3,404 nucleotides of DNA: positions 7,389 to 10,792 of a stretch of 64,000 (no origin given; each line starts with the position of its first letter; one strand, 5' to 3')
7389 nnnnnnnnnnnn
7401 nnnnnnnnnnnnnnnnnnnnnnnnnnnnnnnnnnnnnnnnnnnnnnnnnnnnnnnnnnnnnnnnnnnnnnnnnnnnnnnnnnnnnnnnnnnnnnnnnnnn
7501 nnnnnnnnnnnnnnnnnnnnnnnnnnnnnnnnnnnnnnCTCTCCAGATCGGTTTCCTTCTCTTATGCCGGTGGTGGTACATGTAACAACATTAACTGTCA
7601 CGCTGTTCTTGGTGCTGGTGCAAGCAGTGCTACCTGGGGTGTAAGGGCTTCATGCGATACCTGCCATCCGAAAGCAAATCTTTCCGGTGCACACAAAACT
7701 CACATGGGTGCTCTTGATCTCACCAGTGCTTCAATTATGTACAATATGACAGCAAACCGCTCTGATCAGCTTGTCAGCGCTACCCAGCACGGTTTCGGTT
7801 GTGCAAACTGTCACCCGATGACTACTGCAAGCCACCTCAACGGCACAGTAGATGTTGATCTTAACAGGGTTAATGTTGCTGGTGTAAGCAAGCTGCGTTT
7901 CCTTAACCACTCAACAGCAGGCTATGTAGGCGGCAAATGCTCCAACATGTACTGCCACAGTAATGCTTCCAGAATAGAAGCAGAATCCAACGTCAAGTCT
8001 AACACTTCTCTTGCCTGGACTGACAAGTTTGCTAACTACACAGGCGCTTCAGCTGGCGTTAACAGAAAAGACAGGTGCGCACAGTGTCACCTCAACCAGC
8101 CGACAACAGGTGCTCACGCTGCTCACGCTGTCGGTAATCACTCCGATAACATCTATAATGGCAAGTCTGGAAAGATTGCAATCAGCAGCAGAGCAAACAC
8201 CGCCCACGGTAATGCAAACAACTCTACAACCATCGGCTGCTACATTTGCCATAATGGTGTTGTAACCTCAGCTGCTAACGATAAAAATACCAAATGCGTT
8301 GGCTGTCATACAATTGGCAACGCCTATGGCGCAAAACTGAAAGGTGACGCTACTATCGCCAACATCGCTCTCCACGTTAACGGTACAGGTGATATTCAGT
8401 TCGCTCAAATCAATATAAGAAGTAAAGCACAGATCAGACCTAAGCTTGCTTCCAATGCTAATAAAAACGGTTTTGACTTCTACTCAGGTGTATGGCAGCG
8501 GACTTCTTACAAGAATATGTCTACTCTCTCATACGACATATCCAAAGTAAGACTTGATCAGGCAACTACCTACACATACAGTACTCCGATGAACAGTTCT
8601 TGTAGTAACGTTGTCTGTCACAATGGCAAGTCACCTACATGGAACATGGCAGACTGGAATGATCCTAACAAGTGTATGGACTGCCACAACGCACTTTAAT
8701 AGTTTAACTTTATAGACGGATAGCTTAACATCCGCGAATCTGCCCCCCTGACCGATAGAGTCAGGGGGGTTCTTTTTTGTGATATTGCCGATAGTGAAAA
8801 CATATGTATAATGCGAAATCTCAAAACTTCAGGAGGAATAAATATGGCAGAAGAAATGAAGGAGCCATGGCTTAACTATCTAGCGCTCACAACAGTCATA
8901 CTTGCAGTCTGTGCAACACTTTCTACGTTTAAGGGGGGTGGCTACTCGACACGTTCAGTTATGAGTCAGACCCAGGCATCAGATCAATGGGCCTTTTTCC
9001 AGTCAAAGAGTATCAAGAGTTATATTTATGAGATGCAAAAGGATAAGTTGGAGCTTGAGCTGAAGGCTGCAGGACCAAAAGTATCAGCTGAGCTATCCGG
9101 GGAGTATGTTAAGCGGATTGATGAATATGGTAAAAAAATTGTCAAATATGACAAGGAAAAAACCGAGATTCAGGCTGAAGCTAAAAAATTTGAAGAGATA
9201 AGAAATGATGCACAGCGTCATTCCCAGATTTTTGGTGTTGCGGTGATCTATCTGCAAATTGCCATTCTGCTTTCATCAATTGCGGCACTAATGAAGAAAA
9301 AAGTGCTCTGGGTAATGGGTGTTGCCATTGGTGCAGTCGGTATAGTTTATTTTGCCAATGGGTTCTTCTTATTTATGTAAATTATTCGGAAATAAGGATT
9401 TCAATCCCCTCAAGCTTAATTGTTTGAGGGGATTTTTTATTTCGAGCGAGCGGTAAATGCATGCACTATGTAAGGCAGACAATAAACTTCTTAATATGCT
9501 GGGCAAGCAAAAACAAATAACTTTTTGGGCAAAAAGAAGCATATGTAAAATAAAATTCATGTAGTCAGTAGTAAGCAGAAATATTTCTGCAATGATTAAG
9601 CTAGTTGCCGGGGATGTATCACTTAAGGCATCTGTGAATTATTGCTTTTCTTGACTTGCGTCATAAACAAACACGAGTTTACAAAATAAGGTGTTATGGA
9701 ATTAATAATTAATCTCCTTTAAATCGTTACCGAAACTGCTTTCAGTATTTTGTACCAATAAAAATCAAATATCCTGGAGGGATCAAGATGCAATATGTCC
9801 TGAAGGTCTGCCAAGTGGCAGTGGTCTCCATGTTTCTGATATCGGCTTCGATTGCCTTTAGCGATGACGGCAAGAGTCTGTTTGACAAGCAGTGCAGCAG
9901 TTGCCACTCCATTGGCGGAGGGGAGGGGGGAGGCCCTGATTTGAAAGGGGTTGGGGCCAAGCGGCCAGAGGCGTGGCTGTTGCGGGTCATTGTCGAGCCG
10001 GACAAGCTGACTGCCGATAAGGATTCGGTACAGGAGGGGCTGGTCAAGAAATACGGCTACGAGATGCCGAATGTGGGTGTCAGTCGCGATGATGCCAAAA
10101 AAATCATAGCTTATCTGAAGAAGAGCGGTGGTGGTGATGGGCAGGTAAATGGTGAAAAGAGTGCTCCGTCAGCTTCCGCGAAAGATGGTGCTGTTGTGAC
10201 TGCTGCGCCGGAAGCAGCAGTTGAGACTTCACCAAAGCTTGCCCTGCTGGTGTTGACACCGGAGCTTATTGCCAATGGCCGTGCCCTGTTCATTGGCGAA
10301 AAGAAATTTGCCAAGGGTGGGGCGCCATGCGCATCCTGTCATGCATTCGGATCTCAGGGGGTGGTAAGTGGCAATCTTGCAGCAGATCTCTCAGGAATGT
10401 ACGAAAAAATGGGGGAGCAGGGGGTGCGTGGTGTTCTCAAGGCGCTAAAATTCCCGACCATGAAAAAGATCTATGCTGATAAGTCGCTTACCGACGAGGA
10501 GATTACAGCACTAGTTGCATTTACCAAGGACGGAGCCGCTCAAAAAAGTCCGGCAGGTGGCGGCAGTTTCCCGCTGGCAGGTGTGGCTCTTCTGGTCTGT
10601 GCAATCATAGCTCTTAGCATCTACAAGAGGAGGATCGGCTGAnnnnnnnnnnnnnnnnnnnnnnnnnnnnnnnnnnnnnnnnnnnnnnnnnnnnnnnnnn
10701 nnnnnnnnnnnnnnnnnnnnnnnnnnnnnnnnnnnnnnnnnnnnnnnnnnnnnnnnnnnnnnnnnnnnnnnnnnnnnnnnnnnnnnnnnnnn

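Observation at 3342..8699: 1785-aa secreted cytochrome with 44 putative haem sites built from about 13 CX4CH-CXXCH-CXXCH triads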

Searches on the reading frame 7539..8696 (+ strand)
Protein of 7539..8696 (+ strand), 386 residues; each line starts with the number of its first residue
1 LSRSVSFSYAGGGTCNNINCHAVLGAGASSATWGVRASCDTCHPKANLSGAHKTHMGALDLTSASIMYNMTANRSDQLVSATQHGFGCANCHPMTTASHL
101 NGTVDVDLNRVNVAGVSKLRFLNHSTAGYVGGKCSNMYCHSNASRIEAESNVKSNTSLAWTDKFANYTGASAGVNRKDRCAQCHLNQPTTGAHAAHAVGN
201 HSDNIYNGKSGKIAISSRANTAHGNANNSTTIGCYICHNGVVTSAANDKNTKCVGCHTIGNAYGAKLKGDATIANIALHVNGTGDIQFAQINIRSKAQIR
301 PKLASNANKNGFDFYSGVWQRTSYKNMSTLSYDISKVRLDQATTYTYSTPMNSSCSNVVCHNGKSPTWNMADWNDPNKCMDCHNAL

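Call 63: search_protein_representatives(protein=window:7539-8696:+)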
Query: 386 residues. Proteins with E-value up to 0.001 (for the whole library): 391; up to 1e-10: 281; up to 1e-30: 117. The best 150 are listed.
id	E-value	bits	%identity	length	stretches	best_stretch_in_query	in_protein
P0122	4.0e-147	506.8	81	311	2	203-386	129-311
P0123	8.8e-145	499.1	66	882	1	10-386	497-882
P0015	2.3e-139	481.3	49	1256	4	3-386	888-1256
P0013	6.9e-137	473.1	45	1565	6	2-384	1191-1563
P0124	6.5e-136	469.9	62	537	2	10-384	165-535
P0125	2.2e-130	451.7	50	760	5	3-384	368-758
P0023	9.1e-129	446.4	44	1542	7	3-386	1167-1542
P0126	2.1e-123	428.7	55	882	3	3-386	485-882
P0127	2.6e-88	313.2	45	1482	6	5-385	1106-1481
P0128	3.1e-72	260.4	46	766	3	5-384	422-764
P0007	8.3e-64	232.6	41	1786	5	6-383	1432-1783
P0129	3.0e-62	227.5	43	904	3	4-385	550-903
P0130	1.1e-61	225.7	43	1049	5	12-386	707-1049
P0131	1.7e-59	218.4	48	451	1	7-385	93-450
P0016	6.7e-59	216.5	40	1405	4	10-385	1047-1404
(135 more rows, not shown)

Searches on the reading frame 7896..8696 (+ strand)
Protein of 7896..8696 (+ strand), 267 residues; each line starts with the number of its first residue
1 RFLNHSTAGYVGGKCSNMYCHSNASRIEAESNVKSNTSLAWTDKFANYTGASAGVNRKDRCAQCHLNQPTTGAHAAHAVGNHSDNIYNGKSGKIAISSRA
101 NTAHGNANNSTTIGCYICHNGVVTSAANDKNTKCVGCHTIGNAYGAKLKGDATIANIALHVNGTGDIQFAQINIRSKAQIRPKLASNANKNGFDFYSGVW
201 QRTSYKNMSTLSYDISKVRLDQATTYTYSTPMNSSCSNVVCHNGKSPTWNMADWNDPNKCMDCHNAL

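Call 43: search_protein_families(library=pfam, proteins=[window:7896-8696:+], max_evalue=0.1)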
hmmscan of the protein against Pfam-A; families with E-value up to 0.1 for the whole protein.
window:7896-8696:+ (267 aa): 4 families
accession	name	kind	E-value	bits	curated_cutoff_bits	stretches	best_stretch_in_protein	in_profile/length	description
PF14522.11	Cytochrome_C7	-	2.3e-06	27.8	24.8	2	57-139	12-67/67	Cytochrome c7 and related cytochrome c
PF09698.15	GSu_C4xC__C2xCH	-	2.2e-05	25.5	21.7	2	15-65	2-36/36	Geobacter CxxxxCH...CXXCH motif (GSu_C4xC__C2xCH)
PF22113.1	Mtrc-MtrF_II-IV_dom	-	0.011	15.8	30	0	235-266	8-37/176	Outer membrane cytochrome MtrC/MtrF-like, domains II/IV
PF02085.21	Cytochrom_CIII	-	0.014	16.2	22.9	1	59-138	31-101/101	Class III cytochrome C family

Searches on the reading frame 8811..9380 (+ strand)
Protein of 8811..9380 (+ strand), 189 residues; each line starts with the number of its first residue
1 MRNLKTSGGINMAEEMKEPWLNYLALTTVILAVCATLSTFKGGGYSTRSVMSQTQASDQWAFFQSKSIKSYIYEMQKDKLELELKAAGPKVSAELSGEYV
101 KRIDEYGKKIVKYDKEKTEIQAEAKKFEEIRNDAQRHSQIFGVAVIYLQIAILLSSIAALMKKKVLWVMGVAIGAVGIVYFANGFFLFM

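Call 7: search_protein_families(library=pfam, proteins=[window:8811-9380:+], max_evalue=0.001)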
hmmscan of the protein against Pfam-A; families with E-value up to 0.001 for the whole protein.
window:8811-9380:+ (189 aa): 1 family
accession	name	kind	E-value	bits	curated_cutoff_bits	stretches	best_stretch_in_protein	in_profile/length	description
PF14235.11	DUF4337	-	1.3e-57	194.9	27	1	22-185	2-161/161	Domain of unknown function (DUF4337)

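Call 8: search_protein_families(library=ncbifam, proteins=[window:8811-9380:+], max_evalue=0.001)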
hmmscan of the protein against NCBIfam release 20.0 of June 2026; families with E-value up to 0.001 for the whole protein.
window:8811-9380:+ (189 aa): 0 families

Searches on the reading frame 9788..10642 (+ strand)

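Call 7: search_protein_families(library=pfam, proteins=[window:9788-10642:+], max_evalue=0.001)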
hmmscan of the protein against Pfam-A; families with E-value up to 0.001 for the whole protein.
window:9788-10642:+ (284 aa): 3 families
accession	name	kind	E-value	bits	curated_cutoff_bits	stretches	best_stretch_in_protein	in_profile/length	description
PF00034.26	Cytochrom_C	-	1.4e-19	71.6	21.3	2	26-112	2-88/90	Cytochrome c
PF13442.11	Cytochrome_CBB3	-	3.6e-14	53.3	27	1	26-110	4-68/68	Cytochrome C oxidase, cbb3-type, subunit III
PF14495.11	Cytochrom_C550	-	0.00031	20.9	27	0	26-43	27-44/136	Cytochrome c-550 domain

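Call 8: search_protein_families(library=ncbifam, proteins=[window:9788-10642:+], max_evalue=0.001)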
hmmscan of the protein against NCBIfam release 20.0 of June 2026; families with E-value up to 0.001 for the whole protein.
window:9788-10642:+ (284 aa): 10 families
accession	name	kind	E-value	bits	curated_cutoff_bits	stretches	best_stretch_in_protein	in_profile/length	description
TIGR04485.1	thiosulf_SoxX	equivalog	1.8e-11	44.5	61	2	35-111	4-76/78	sulfur oxidation c-type cytochrome SoxX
TIGR02603.1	CxxCH_TIGR02603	domain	1.2e-09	38.3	68.15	1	27-123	5-98/134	putative heme-binding domain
NF050122.1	bc1_QcrC_actin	exception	2.7e-09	36.7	200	1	26-126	42-130/253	cytochrome bc1 complex diheme cytochrome c subunit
NF045774.1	cytochro_C551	exception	2.5e-07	30.6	118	1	25-70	39-84/110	cytochrome c551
NF011054.0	PRK14486.1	equivalog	7.6e-06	25.6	447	0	22-112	212-289/294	putative bifunctional cbb3-type cytochrome c oxidase subunit II/cytochrome c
NF045773.1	cytochro_C550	exception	1.5e-05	24.9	125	0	26-69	50-93/118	cytochrome c550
TIGR04494.1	c550_PedF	equivalog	2e-05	24.5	122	0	28-60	54-87/133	cytochrome c-550 PedF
NF045930.1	Cytc6PetJCyano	equivalog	6.2e-05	22.9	135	0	7-44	9-47/110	cytochrome c6 PetJ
TIGR03045.1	PS_II_C550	equivalog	0.00029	20.5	177.75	0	26-43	52-69/159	photosystem II cytochrome c-550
TIGR00782.1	ccoP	equivalog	0.00035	20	179.95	0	26-53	108-136/285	cytochrome-c oxidase, cbb3-type subunit III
